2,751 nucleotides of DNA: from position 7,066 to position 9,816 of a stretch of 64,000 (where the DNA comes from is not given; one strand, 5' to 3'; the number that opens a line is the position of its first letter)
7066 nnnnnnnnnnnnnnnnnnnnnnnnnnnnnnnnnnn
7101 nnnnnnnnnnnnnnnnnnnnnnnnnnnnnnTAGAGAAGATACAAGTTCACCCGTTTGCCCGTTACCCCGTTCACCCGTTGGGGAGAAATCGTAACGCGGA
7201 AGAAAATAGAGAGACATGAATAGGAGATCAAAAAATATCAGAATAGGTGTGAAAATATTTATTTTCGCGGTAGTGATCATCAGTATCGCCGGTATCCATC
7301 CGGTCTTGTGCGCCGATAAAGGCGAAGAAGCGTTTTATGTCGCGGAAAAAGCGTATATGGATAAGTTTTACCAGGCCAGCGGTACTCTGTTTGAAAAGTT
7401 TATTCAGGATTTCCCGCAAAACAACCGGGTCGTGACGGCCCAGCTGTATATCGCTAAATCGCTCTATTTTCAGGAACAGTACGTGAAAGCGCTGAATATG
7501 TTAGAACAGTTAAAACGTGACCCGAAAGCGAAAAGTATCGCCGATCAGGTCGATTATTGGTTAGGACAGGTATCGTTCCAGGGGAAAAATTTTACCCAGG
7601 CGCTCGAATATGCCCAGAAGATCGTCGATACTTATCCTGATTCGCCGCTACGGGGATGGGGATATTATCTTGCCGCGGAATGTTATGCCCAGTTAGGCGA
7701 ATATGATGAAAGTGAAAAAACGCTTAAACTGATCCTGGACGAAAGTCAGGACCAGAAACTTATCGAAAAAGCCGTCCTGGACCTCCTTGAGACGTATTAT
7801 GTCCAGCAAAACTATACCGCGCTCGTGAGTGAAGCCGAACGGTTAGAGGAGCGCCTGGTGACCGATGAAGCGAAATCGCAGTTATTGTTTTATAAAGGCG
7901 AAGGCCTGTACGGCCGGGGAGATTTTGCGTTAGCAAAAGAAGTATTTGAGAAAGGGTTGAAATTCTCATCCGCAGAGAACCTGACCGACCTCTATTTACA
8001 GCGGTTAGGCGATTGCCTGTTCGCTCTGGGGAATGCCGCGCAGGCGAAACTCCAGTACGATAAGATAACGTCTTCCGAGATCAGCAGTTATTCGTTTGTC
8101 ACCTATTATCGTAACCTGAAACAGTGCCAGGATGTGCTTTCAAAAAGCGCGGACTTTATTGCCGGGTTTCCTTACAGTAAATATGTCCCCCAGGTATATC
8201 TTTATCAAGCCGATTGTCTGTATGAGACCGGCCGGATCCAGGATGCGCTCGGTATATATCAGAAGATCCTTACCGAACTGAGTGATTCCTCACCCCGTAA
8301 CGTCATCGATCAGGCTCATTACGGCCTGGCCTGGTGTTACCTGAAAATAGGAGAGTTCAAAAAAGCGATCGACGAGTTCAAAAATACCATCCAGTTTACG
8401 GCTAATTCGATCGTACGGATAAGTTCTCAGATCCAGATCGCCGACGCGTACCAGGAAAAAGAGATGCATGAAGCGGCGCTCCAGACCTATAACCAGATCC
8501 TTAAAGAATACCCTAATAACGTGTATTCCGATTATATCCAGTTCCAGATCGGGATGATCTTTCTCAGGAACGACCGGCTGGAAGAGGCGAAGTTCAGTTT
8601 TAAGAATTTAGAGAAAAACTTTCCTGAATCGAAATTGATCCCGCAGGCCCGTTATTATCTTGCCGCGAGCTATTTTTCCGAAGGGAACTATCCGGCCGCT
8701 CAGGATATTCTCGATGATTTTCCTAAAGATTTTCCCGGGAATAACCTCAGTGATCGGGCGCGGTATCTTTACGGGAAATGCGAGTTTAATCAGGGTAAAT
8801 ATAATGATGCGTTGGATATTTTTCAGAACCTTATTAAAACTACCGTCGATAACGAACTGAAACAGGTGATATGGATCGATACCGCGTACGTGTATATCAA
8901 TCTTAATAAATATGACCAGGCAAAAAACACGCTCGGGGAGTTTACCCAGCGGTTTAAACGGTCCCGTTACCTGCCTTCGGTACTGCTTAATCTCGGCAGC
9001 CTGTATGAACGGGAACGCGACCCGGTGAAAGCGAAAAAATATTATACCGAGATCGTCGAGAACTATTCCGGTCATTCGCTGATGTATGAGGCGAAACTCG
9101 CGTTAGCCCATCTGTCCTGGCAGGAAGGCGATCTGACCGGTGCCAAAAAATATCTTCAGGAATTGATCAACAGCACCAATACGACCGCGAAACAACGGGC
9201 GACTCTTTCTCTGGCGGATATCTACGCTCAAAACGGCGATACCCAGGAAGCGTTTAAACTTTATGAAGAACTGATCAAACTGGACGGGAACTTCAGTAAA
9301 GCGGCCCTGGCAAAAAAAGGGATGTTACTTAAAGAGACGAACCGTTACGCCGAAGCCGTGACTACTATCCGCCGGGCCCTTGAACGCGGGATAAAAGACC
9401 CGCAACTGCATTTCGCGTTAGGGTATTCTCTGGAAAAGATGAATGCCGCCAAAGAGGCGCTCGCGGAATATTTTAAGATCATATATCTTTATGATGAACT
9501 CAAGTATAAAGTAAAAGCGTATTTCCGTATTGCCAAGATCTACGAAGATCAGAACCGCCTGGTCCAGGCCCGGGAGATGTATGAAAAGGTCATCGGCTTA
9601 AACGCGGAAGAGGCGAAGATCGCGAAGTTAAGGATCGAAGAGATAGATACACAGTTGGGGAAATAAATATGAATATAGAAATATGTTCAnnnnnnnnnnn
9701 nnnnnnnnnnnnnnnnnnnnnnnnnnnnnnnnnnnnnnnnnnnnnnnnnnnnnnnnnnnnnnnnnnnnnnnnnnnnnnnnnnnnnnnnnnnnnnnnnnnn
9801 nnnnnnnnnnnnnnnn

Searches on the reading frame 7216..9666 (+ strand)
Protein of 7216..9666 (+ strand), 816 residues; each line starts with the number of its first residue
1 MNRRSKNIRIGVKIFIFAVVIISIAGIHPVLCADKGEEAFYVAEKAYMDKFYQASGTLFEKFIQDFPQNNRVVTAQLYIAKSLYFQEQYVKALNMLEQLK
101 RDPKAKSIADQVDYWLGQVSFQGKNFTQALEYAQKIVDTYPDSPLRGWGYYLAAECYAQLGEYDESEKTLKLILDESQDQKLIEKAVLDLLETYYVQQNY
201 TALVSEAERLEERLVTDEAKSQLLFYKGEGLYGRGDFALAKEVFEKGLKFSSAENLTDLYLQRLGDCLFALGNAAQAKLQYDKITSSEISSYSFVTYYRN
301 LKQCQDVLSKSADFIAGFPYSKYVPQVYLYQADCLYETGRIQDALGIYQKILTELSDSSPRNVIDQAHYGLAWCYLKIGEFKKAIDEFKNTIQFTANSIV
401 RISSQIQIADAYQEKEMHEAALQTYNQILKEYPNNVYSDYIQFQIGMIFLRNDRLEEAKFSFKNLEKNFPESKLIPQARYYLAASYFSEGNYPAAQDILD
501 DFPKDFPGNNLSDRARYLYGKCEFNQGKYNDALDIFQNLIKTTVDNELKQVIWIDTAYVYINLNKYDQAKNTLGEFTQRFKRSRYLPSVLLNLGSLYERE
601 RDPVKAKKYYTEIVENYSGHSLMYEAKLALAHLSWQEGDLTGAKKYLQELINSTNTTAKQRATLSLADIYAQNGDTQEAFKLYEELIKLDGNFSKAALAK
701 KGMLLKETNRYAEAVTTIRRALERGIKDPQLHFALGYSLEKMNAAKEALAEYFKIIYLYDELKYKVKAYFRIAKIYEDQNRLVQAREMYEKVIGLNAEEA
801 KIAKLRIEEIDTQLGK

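Call 65: search_protein_families(library=pfam, proteins=[window:7216-9666:+])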
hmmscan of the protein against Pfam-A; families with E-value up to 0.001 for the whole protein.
window:7216-9666:+ (816 aa): 31 families (the best 25 are shown)
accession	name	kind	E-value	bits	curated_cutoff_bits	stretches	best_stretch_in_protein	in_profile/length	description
PF13174.12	TPR_6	-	8e-54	177.1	26.3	0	113-143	3-33/33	Tetratricopeptide repeat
PF07719.23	TPR_2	-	1.2e-47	156.5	27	0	666-692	7-33/34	Tetratricopeptide repeat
PF13428.12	TPR_14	-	2.4e-46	151.8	23.5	0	662-698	3-39/44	Tetratricopeptide repeat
PF13432.12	TPR_16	-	4.6e-45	152.1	32.7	2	628-690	1-61/65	Tetratricopeptide repeat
PF14559.12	TPR_19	-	6e-43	145.5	25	2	124-182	5-60/68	Tetratricopeptide repeat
PF13181.12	TPR_8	-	7.7e-35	116.5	25.7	1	767-797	2-32/34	Tetratricopeptide repeat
PF13424.12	TPR_12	-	3.2e-33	114.2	30.1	3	114-171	7-69/77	Tetratricopeptide repeat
PF12895.13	ANAPC3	-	2.6e-32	111.4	27.2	3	476-538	23-81/82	Anaphase-promoting complex, cyclosome, subunit 3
PF00515.34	TPR_1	-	5.2e-30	102.4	27.8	1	766-796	1-31/34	Tetratricopeptide repeat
PF09976.15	TPR_21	-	2.1e-29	103.1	25.5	2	600-725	52-176/193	Tetratricopeptide repeat-like domain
PF13176.12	TPR_7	-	1.1e-17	63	27.9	0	664-690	3-29/36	Tetratricopeptide repeat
PF13525.12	YfiO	-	2.3e-16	60.6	25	1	449-527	15-93/203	Outer membrane lipoprotein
PF25063.1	ARM_TT21_C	-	6.9e-16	59.2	35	1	569-739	2-174/209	Tetratricopeptide repeat protein 21 C-terminal ARM domain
PF17874.7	TPR_MalT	-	4e-14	53.1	45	0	336-590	12-280/336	MalT-like TPR region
PF13431.12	TPR_17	-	1.5e-13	50.2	24.4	0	366-385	14-33/34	Tetratricopeptide repeat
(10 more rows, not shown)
